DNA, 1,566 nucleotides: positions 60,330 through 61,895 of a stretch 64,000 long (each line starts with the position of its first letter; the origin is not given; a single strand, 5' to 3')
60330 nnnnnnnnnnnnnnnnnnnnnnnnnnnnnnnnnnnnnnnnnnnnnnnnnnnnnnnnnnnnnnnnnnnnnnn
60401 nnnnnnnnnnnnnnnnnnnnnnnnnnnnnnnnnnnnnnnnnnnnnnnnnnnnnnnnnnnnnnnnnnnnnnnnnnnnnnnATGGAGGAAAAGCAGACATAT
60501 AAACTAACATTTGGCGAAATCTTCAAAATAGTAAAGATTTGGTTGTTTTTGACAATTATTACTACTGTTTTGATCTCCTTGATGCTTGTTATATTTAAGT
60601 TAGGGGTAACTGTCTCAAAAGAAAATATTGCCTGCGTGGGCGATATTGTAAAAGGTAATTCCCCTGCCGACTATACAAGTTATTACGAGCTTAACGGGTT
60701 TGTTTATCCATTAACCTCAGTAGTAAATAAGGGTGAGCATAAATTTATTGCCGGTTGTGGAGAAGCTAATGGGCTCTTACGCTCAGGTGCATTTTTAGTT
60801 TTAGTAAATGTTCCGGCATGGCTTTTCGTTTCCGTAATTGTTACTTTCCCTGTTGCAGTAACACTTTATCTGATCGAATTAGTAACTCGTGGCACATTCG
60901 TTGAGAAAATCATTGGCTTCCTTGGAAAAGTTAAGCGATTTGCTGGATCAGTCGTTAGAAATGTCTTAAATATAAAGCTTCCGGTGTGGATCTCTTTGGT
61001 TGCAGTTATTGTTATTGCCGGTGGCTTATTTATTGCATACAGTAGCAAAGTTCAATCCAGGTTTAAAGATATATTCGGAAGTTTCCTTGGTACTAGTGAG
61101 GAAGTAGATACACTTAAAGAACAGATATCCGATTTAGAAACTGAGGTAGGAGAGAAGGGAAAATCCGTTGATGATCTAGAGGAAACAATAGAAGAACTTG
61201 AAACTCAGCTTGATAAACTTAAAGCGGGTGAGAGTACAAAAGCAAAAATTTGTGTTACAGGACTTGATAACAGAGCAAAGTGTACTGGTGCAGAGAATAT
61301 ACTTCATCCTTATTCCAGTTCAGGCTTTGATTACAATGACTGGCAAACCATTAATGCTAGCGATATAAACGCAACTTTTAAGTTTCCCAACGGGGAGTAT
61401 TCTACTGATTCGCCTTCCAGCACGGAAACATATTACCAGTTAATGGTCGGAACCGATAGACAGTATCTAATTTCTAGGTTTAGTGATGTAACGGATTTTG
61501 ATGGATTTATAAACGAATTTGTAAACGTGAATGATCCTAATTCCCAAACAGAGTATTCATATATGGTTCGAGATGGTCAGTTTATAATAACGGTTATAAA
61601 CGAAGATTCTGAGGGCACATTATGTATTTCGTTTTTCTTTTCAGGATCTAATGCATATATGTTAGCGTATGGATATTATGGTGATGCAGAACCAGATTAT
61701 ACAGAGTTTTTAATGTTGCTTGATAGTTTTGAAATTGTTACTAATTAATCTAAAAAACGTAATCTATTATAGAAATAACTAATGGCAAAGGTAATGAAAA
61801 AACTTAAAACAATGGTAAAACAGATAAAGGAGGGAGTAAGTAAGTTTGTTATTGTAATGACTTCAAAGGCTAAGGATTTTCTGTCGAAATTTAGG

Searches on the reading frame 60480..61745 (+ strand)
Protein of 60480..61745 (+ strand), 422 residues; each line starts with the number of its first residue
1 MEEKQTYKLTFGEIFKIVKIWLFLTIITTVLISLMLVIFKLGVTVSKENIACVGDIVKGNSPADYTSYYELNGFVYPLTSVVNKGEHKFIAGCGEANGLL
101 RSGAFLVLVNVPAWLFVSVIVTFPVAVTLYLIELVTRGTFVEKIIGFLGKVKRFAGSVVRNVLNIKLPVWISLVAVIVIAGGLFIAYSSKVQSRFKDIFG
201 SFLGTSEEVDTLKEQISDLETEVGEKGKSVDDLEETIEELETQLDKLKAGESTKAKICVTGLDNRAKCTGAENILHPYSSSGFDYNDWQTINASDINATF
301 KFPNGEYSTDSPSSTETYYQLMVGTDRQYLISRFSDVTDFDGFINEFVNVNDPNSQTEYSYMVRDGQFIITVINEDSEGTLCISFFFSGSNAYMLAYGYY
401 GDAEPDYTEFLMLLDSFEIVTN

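Call 77: search_protein_families(library=pfam, proteins=[window:60480-61745:+], max_evalue=0.001)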
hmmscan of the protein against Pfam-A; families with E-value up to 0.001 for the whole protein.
window:60480-61745:+ (422 aa): 2 families
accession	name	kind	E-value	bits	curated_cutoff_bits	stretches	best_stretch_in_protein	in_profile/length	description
PF01166.23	TSC22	-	3.4e-05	24.3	30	0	205-223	12-30/57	TSC-22/dip/bun family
PF06810.17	Phage_scaffold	-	0.00072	20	35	0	206-250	40-85/170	Phage capsid assembly scaffolding protein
